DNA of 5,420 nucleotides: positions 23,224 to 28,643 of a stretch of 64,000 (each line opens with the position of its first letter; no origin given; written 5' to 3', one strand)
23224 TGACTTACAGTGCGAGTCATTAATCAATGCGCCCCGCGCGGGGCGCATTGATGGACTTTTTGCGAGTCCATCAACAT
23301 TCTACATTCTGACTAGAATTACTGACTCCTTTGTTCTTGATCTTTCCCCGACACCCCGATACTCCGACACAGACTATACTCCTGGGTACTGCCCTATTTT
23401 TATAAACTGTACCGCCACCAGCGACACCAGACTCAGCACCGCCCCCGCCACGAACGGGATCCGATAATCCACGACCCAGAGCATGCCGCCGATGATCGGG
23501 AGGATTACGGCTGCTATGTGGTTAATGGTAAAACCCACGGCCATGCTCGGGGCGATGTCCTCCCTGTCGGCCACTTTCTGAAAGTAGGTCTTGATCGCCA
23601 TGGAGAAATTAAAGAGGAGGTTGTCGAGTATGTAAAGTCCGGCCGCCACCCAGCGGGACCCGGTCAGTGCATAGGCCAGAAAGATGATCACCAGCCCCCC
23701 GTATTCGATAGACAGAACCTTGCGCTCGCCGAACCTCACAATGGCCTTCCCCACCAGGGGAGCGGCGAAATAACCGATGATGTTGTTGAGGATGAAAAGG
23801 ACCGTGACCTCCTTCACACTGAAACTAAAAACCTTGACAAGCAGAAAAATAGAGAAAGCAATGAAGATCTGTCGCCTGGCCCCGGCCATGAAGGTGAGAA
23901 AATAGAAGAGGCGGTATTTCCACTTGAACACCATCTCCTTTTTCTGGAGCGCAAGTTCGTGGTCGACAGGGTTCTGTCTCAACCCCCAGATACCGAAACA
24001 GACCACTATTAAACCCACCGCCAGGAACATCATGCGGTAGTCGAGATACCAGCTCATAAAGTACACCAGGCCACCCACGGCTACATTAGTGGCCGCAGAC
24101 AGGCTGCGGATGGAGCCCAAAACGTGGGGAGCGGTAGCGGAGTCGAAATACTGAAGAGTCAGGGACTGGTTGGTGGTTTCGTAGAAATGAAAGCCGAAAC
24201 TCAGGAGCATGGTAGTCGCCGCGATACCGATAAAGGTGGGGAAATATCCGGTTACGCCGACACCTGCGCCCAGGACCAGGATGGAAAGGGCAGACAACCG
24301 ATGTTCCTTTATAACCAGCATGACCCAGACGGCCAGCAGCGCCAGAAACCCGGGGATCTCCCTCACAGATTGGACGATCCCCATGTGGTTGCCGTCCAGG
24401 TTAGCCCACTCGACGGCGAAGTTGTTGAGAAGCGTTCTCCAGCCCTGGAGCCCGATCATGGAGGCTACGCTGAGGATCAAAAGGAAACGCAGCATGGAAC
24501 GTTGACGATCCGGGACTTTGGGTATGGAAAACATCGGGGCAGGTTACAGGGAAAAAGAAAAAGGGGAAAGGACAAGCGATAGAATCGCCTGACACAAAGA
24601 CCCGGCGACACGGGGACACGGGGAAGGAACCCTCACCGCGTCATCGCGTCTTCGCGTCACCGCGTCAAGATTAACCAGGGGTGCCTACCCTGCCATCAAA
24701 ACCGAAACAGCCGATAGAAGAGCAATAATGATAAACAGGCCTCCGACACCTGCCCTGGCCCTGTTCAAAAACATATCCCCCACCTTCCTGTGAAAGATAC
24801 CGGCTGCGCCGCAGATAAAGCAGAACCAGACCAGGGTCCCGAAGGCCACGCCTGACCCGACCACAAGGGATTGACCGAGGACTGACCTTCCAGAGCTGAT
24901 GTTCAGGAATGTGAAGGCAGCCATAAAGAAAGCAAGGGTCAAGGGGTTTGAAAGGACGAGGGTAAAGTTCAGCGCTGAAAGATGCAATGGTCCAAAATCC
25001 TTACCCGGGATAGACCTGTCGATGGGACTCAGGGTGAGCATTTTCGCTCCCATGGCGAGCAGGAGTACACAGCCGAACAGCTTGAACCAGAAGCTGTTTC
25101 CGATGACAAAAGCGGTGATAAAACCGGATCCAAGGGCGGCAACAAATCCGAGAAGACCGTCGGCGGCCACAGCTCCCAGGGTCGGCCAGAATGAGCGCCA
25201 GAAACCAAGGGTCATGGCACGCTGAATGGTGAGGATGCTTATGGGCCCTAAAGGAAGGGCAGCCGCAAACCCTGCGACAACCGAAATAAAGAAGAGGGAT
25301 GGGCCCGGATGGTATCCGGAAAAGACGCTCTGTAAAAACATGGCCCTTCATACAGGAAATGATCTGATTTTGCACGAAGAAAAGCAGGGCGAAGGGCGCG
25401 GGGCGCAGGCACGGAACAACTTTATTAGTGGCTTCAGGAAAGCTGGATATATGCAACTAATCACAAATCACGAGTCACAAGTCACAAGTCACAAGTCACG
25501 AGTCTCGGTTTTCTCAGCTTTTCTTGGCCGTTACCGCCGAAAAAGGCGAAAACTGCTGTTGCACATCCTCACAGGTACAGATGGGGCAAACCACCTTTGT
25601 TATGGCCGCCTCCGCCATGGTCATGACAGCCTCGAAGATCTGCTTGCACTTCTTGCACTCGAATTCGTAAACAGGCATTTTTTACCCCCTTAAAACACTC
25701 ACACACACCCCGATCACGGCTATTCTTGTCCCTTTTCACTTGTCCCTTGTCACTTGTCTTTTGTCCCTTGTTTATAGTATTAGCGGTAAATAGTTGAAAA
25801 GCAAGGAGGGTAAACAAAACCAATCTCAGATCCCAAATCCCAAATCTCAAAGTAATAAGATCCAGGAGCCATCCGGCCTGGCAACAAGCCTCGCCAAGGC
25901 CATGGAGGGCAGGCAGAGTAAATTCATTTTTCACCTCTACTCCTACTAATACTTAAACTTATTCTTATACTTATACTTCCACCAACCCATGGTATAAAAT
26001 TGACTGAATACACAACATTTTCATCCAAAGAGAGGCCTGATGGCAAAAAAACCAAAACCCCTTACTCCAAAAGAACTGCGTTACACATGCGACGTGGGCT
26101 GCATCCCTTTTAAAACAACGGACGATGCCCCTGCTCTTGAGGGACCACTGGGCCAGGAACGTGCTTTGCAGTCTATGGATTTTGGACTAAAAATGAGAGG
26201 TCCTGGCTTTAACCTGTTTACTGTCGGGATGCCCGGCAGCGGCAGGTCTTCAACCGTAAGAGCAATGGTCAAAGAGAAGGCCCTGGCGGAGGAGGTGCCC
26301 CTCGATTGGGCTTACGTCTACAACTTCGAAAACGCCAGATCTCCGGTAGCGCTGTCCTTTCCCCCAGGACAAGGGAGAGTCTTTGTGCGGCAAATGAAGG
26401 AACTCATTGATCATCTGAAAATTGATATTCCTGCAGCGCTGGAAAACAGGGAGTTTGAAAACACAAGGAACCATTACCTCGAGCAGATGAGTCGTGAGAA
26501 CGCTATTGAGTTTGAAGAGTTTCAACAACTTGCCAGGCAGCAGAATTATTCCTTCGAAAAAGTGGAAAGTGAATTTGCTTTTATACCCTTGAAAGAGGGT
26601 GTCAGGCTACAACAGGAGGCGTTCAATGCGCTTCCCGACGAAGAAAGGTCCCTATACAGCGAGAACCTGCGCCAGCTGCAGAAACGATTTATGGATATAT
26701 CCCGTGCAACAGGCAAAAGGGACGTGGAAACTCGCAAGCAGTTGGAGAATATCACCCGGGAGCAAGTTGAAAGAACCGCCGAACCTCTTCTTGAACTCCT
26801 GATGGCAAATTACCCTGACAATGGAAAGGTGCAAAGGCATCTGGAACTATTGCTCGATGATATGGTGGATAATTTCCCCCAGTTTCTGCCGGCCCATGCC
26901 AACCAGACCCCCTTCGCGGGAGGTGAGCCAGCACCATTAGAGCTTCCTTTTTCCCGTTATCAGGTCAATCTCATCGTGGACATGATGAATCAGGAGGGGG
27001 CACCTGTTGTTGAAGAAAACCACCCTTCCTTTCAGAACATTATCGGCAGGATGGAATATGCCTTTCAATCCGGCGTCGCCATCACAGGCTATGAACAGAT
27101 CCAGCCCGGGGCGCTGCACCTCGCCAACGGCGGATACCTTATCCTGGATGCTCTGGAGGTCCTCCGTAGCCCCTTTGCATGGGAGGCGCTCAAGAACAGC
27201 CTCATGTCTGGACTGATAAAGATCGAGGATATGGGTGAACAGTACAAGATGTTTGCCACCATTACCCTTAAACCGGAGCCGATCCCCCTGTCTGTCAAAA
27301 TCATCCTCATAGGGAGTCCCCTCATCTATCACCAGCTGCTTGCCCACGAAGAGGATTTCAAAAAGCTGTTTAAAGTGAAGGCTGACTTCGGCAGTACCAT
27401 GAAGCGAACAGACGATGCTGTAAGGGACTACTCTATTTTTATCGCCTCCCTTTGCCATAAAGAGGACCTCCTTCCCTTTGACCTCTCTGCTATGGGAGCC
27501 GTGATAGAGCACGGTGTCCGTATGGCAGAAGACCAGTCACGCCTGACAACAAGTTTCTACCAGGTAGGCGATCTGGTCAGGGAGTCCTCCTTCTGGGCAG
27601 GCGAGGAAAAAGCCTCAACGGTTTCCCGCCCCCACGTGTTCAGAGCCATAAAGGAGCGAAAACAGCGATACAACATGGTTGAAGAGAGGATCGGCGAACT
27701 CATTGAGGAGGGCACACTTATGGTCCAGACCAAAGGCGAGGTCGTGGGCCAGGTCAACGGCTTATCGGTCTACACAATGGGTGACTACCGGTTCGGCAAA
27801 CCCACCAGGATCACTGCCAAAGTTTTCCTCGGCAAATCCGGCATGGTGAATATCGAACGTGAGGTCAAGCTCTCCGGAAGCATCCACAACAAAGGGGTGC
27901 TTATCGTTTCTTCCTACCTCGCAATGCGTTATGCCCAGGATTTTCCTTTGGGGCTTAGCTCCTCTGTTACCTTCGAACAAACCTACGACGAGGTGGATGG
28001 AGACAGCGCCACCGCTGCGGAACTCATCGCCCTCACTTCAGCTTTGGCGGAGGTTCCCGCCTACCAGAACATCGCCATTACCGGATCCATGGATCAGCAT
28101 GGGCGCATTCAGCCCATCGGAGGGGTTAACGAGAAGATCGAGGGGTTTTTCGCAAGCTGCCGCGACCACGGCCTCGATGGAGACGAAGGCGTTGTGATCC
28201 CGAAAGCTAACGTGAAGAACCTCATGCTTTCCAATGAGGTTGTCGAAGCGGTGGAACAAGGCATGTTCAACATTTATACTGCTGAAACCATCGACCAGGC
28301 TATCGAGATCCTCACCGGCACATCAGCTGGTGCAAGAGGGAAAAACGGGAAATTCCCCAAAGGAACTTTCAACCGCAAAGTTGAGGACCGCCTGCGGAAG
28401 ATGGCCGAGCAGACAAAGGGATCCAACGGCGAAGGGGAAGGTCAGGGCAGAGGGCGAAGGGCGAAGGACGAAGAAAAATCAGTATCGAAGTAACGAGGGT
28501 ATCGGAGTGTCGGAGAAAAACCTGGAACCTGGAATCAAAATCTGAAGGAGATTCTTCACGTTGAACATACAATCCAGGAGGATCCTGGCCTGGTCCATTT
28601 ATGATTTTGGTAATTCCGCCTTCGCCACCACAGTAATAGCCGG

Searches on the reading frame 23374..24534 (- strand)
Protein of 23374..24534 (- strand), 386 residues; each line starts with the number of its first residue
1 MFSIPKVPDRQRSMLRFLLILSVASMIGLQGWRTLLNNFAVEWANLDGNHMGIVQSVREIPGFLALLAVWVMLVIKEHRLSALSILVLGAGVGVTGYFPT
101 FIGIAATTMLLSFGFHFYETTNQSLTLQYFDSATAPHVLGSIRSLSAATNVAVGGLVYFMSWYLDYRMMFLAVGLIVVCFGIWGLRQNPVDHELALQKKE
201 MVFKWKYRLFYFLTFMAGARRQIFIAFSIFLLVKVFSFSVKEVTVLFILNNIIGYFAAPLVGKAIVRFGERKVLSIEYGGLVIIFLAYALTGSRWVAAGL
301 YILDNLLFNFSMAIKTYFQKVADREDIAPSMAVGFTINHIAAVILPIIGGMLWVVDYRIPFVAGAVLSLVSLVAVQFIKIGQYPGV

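Call 17: search_protein_families(library=pfam, proteins=[window:23374-24534:-], max_evalue=0.0001)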
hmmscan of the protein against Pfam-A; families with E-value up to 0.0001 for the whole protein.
window:23374-24534:- (386 aa): 1 family
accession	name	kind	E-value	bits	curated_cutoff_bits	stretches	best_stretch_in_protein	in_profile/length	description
PF07690.21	MFS_1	-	2.8e-11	43.4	33.4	1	45-342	28-343/347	Major Facilitator Superfamily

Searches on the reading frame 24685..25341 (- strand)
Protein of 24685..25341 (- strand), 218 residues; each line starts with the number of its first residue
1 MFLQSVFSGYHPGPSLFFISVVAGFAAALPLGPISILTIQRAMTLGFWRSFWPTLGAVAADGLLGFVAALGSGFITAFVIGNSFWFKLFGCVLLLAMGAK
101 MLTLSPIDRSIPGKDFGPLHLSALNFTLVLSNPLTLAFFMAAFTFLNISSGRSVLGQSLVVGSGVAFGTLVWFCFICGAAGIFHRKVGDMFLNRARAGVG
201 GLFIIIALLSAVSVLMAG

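Call 17: search_protein_families(library=pfam, proteins=[window:24685-25341:-], max_evalue=0.0001)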
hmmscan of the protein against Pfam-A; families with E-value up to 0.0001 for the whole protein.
window:24685-25341:- (218 aa): 1 family
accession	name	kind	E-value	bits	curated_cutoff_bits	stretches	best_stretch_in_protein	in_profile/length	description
PF01810.24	LysE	-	3.3e-08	33.7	25.6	1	26-208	2-187/193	LysE type translocator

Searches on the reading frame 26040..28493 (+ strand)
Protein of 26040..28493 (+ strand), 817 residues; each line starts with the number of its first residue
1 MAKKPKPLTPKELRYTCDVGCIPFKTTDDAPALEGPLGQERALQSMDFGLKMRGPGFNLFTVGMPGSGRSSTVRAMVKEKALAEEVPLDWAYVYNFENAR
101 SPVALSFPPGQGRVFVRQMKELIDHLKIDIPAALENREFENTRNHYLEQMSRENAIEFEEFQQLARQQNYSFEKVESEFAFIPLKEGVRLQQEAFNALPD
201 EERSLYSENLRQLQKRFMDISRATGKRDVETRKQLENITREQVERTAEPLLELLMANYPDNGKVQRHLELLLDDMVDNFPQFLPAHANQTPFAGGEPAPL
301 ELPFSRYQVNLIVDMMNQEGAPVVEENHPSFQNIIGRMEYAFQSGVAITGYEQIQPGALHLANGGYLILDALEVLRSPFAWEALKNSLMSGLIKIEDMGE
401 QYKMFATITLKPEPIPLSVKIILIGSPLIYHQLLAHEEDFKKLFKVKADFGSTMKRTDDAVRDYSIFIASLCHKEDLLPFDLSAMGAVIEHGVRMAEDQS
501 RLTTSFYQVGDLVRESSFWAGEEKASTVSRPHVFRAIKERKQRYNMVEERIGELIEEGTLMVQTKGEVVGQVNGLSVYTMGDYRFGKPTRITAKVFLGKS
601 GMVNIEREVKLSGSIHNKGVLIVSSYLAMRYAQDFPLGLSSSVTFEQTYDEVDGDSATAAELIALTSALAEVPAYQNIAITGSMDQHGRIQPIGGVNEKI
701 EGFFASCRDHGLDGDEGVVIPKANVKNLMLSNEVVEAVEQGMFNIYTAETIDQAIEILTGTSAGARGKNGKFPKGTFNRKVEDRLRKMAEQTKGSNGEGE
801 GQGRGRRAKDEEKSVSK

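Call 32: find_homologous_proteins(query=window:26040-28493:+, max_evalue=1e-20)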
Query window:26040-28493:+ (817 aa): 3528 proteins with E <= 1e-20 among 8000 candidates; the best 120 are listed.
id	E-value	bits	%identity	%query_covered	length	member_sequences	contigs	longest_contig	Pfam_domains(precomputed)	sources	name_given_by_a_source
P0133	0.0e+0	1706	95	98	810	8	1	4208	PF13654.13,PF20436.5,PF05362.20,PF20437.4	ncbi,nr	ncbi:AAA family ATPase [bacterium]|nr:AAA family ATPase [bacterium]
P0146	0.0e+0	1533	84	98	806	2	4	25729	PF13654.13,PF20436.5,PF05362.20,PF20437.4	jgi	jgi:lon-related putative ATP-dependent protease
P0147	0.0e+0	1530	82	100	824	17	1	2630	PF13654.13,PF20436.5,PF05362.20,PF20437.4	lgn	-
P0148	0.0e+0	1514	83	98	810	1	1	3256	PF13654.13,PF20436.5,PF05362.20,PF20437.4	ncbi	-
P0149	0.0e+0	1510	83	97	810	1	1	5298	PF13654.13,PF20436.5,PF05362.20,PF20437.4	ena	-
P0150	0.0e+0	1509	83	97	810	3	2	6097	PF13654.13,PF20436.5,PF05362.20,PF20437.4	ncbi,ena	-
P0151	0.0e+0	1500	82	97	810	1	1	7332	PF13654.13,PF20436.5,PF05362.20,PF20437.4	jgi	-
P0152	0.0e+0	1500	83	97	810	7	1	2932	PF13654.13,PF20436.5,PF05362.20,PF20437.4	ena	-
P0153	0.0e+0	1496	81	98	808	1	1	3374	PF13654.13,PF20436.5,PF05362.20,PF20437.4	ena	-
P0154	0.0e+0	1493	81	100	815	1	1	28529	PF13654.13,PF20436.5,PF05362.20,PF20437.4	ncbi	-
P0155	0.0e+0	1474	81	98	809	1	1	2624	PF13654.13,PF20436.5,PF05362.20,PF20437.4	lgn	-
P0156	0.0e+0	1452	79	98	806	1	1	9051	PF13654.13,PF20436.5,PF05362.20,PF20437.4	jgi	-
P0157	0.0e+0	1448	79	98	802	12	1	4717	PF13654.13,PF20436.5,PF05362.20,PF20437.4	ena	-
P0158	0.0e+0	1432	78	99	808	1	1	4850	PF13654.13,PF20436.5,PF05362.20,PF20437.4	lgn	-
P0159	0.0e+0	1432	79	97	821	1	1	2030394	PF13654.13,PF20436.5,PF05362.20,PF20437.4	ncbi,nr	ncbi:MAG: AAA family ATPase [bacterium]|nr:MAG: AAA family ATPase [bacterium]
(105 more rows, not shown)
